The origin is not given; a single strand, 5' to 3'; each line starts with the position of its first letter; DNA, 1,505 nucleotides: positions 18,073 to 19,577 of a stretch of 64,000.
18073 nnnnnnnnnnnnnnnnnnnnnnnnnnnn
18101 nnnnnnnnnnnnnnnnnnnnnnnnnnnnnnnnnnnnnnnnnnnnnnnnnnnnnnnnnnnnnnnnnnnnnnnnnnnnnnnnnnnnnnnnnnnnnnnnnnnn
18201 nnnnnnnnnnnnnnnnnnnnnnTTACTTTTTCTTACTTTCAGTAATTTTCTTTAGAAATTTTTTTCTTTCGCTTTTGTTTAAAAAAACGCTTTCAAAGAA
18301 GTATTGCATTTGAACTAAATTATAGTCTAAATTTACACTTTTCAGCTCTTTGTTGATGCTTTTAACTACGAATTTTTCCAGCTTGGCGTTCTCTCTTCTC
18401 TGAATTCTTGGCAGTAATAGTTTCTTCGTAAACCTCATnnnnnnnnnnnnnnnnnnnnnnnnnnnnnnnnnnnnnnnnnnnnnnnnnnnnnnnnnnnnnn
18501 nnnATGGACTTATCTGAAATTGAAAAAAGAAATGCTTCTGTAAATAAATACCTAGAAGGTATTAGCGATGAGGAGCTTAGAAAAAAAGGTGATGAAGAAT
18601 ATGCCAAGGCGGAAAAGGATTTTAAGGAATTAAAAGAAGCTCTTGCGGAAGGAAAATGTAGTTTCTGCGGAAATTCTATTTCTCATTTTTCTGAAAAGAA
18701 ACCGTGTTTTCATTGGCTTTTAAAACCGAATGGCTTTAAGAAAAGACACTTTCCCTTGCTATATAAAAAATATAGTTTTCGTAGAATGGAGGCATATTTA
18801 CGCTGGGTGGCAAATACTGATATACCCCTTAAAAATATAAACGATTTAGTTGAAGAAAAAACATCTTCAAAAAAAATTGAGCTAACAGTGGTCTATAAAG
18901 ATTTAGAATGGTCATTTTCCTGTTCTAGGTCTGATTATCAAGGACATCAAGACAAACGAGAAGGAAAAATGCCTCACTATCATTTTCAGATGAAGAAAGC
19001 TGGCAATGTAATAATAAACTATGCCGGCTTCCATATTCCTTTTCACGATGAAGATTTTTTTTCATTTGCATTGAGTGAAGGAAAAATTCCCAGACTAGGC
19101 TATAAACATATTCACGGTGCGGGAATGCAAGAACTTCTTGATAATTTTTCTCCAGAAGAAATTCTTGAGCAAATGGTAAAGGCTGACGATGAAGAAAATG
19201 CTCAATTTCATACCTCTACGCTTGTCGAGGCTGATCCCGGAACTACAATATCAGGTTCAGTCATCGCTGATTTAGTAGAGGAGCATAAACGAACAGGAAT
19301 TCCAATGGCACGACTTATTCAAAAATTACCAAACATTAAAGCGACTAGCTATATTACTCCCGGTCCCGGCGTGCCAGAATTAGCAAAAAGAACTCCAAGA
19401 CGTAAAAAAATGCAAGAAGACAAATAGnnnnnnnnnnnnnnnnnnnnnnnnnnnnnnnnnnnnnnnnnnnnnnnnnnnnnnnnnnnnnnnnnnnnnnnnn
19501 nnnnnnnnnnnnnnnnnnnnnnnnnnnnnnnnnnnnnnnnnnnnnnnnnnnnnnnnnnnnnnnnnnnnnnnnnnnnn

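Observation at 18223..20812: Island cargo organised as promoter-gene-terminator modules with a duplicated 52-bp terminator-associated repeat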

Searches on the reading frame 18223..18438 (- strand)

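Call 10: search_protein_families(library=pfam, proteins=[window:18223-18438:-], max_evalue=0.01)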
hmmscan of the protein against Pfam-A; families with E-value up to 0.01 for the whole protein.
window:18223-18438:- (71 aa): 1 family
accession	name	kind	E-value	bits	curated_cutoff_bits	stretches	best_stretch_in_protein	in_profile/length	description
PF04947.19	Pox_VLTF3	-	0.0067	16.6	25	1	8-63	17-70/168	Poxvirus Late Transcription Factor VLTF3 like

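Call 11: search_protein_families(library=phrogs, proteins=[window:18223-18438:-], max_evalue=0.01)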
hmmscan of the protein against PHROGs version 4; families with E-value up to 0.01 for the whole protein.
window:18223-18438:- (71 aa): 0 families

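Call 64: search_protein_families(library=padloc, proteins=[window:18223-18438:-], max_evalue=0.01)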
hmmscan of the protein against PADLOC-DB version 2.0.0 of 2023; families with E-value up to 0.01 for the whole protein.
window:18223-18438:- (71 aa): 0 families

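Call 65: search_protein_families(library=ncbifam, proteins=[window:18223-18438:-], max_evalue=0.01)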
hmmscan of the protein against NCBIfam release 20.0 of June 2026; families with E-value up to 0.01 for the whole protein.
window:18223-18438:- (71 aa): 0 families

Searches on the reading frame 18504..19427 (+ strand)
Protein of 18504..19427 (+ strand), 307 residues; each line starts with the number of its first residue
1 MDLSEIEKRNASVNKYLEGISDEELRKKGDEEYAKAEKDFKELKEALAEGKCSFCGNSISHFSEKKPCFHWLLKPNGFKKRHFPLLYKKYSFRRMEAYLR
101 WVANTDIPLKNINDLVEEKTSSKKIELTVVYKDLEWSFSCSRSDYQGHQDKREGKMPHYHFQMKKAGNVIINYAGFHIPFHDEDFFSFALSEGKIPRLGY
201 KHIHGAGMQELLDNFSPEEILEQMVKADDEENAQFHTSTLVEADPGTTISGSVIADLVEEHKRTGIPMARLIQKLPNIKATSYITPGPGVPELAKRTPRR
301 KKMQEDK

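Call 10: search_protein_families(library=pfam, proteins=[window:18504-19427:+], max_evalue=0.01)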
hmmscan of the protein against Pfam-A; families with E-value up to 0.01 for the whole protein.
window:18504-19427:+ (307 aa): 1 family
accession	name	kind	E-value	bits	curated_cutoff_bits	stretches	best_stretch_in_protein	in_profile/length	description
PF02543.21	Carbam_trans_N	-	0.0089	15.9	24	0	85-120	228-263/346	Carbamoyltransferase N-terminus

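Call 11: search_protein_families(library=phrogs, proteins=[window:18504-19427:+], max_evalue=0.01)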
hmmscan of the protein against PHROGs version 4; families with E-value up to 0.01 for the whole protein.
window:18504-19427:+ (307 aa): 0 families

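Call 64: search_protein_families(library=padloc, proteins=[window:18504-19427:+], max_evalue=0.01)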
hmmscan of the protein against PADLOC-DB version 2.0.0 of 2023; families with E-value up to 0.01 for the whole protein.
window:18504-19427:+ (307 aa): 0 families

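Call 65: search_protein_families(library=ncbifam, proteins=[window:18504-19427:+], max_evalue=0.01)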
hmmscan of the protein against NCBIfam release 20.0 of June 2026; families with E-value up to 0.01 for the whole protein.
window:18504-19427:+ (307 aa): 0 families

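Call 81: search_protein_representatives(protein=window:18504-19427:+)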
Query: 307 residues. Proteins with E-value up to 0.001 (for the whole library): 330; up to 1e-10: 236; up to 1e-30: 151. The best 150 are listed.
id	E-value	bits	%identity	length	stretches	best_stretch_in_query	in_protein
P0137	9.1e-121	419.0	61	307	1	10-304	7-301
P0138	1.0e-90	320.4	58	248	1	72-303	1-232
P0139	1.1e-90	320.3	48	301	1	1-301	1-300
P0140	4.3e-83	295.3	45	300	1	13-299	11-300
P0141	3.3e-80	285.9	45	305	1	10-302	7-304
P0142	1.2e-77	277.5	44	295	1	13-300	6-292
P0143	1.4e-77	277.3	45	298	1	15-302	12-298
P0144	3.1e-77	276.1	43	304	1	7-303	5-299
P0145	4.9e-77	275.5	44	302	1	14-301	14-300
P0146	3.5e-75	269.4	44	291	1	15-301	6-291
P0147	3.1e-74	266.3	44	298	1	14-300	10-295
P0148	2.7e-73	263.2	40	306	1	14-306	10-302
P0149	3.0e-73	263.0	42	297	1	8-302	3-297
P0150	7.6e-73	261.7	42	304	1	12-301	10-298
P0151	2.2e-70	253.6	40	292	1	13-302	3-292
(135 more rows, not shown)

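Call 87: search_solved_structures(query=A5, max_evalue=1)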
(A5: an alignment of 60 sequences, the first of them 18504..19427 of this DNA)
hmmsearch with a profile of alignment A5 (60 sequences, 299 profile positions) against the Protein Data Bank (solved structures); distinct sequences matched with E-value up to 1: 3.
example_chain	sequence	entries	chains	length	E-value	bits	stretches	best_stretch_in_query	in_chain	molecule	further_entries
2ba2_A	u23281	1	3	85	0.2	14.1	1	205-274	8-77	Hypothetical UPF0134 protein MPN010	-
1m39_A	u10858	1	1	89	0.62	12.5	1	204-260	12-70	Caltractin, isoform 1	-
9fqr_Pk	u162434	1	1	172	0.7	12.3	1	184-260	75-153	Centrin-2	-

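Call 96: predict_structure(alignment_id=A5)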
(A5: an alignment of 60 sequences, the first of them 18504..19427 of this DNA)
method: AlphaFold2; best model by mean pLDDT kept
length: 307 residues; sequences in the alignment: 60
mean_pLDDT: 96.0   pTM: 0.91
mean pLDDT of the five models: 96.0, 95.9, 95.6, 94.9, 94.8
residues with pLDDT >= 90: 293; 70-90: 12; 50-70: 2; < 50: 0
segments of 3 or more residues with pLDDT < 50: none
pLDDT, mean of each block of 10 residues (from residue 1): 88 97 97 97 98 98 98 98 98 98 96 97 98 98 96 96 98 97 96 95 95 95 94 96 97 97 96 96 97 94 76
secondary structure, 60 per line:
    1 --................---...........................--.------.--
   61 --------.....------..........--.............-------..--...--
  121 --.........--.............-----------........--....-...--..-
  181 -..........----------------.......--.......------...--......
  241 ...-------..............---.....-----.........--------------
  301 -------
elements in order: H3-18 H22-48 H69-73 H80-89 H92-104 E123-131 E134-141 H142-146 E158-165 E168-171 H182-191 H208-214 H217-223 E235-243 H251-264 H268-272 E278-286

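Call 98: fold_search(model_id=the predicted structure, library=pdb)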
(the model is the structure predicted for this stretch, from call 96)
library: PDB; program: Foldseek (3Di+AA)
matches with E <= 10: 246; with E <= 0.001: 0
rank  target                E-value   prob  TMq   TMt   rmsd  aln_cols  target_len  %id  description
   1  8j62_C                2.1e-01  0.16  0.15  0.29  11.3       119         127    8  Cryo-EM structure of APOBEC3G-Vif complex (released 2023-07-19)
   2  4n9f_b                2.2e-01  0.15  0.17  0.26  15.9       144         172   13  Crystal structure of the Vif-CBFbeta-CUL5-ElOB-ElOC pentameric complex (released 2014-01-08)
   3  4oqe_A                3.4e-01  0.08  0.12  0.15  12.3       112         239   12  Crystal structure of the tylM1 N,N-dimethyltransferase in complex with SAH and TDP-Fuc3NMe (released 2014-02-26)
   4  4n9f_p                3.8e-01  0.12  0.17  0.26  15.8       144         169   12  Crystal structure of the Vif-CBFbeta-CUL5-ElOB-ElOC pentameric complex (released 2014-01-08)
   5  8cx0_B                4.3e-01  0.20  0.16  0.24   6.4        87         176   10  Cryo-EM structure of human APOBEC3G/HIV-1 Vif/CBFbeta/ELOB/ELOC monomeric complex (released 2023-02-15)
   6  4n9f_1                5.2e-01  0.09  0.16  0.24  16.6       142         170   12  Crystal structure of the Vif-CBFbeta-CUL5-ElOB-ElOC pentameric complex (released 2014-01-08)
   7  4n9f_j                5.2e-01  0.08  0.16  0.25  16.0       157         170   13  Crystal structure of the Vif-CBFbeta-CUL5-ElOB-ElOC pentameric complex (released 2014-01-08)
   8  7qh9_CCC              5.2e-01  0.08  0.11  0.07  14.1       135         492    8  TarM(Se)_G117R-4RboP (released 2023-05-10)
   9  2rpr_MODEL_1_A        5.5e-01  0.03  0.09  0.18  12.1        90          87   11  Solution structure of the fifth FLYWCH domain of FLYWCH-type zinc finger-containing protein 1 (released 2009-08-04)
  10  6m81_C                6.3e-01  0.06  0.12  0.15  12.3       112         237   12  Crystal structure of TylM1 Y14F bound to SAH and dTDP-phenol (released 2019-03-13)
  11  6m83                  7.1e-01  0.06  0.12  0.15  12.3       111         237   12  Crystal structure of TylM1 S120A bound to SAH and dTDP-phenol (released 2019-03-13)
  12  6m81_A                8.0e-01  0.06  0.12  0.14  12.3       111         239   12  Crystal structure of TylM1 Y14F bound to SAH and dTDP-phenol (released 2019-03-13)
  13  8h0i_E                8.5e-01  0.13  0.17  0.32   7.6       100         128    9  Cryo-EM structure of APOBEC3G-Vif complex (released 2023-07-19)
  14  6m81_B                9.1e-01  0.06  0.12  0.14  12.8       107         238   13  Crystal structure of TylM1 Y14F bound to SAH and dTDP-phenol (released 2019-03-13)
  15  6m82                  9.7e-01  0.06  0.12  0.14  12.4       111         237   12  Crystal structure of TylM1 Y14paF bound to SAH and dTDP-phenol (released 2019-03-13)
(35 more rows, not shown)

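Call 100: fold_search(model_id=the predicted structure, library=viral)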
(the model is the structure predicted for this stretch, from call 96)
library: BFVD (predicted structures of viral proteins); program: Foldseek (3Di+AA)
matches with E <= 10: 498; with E <= 0.001: 0
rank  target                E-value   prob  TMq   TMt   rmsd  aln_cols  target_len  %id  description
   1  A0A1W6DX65            7.7e-02  0.38  0.15  0.38   9.7        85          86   15  Uncharacterized protein [Sphingobium phage Lacusarx]
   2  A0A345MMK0            9.2e-02  0.30  0.16  0.39  11.5       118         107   10  (no name in the UniProt tables at hand)
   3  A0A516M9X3            1.4e-01  0.21  0.15  0.29  13.0       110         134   14  (no name in the UniProt tables at hand)
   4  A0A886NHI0            1.4e-01  0.13  0.14  0.32  20.2       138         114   14  (no name in the UniProt tables at hand)
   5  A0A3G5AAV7            1.4e-01  0.06  0.11  0.11  20.8       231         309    9  MYND-type domain-containing protein [Hyperionvirus sp.]
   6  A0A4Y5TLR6            1.7e-01  0.15  0.14  0.20  15.6       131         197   14  (no name in the UniProt tables at hand)
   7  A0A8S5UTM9            1.8e-01  0.15  0.12  0.13  14.9       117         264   13  Uncharacterized protein [Myoviridae sp. ctYA416]
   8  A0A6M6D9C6            2.1e-01  0.20  0.18  0.35   9.6       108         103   10  (no name in the UniProt tables at hand)
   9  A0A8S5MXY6            2.3e-01  0.28  0.17  0.41   9.3       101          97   12  Uncharacterized protein [Siphoviridae sp. ctuUw41]
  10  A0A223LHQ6            2.6e-01  0.28  0.17  0.31   6.4        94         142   11  Uncharacterized protein [Erwinia phage vB_EamM_RisingSun]
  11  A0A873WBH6            2.8e-01  0.35  0.14  0.34   6.6        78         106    6  (no name in the UniProt tables at hand)
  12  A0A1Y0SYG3            2.8e-01  0.20  0.17  0.33  11.9       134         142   15  Uncharacterized protein [Pseudomonas phage Phabio]
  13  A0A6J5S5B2            3.2e-01  0.28  0.13  0.07   9.2        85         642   13  Uncharacterized protein [uncultured Caudovirales phage]
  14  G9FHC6                3.2e-01  0.21  0.15  0.44   7.8       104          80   13  (no name in the UniProt tables at hand)
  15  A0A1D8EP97            3.2e-01  0.14  0.17  0.36  15.1       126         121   11  (no name in the UniProt tables at hand)
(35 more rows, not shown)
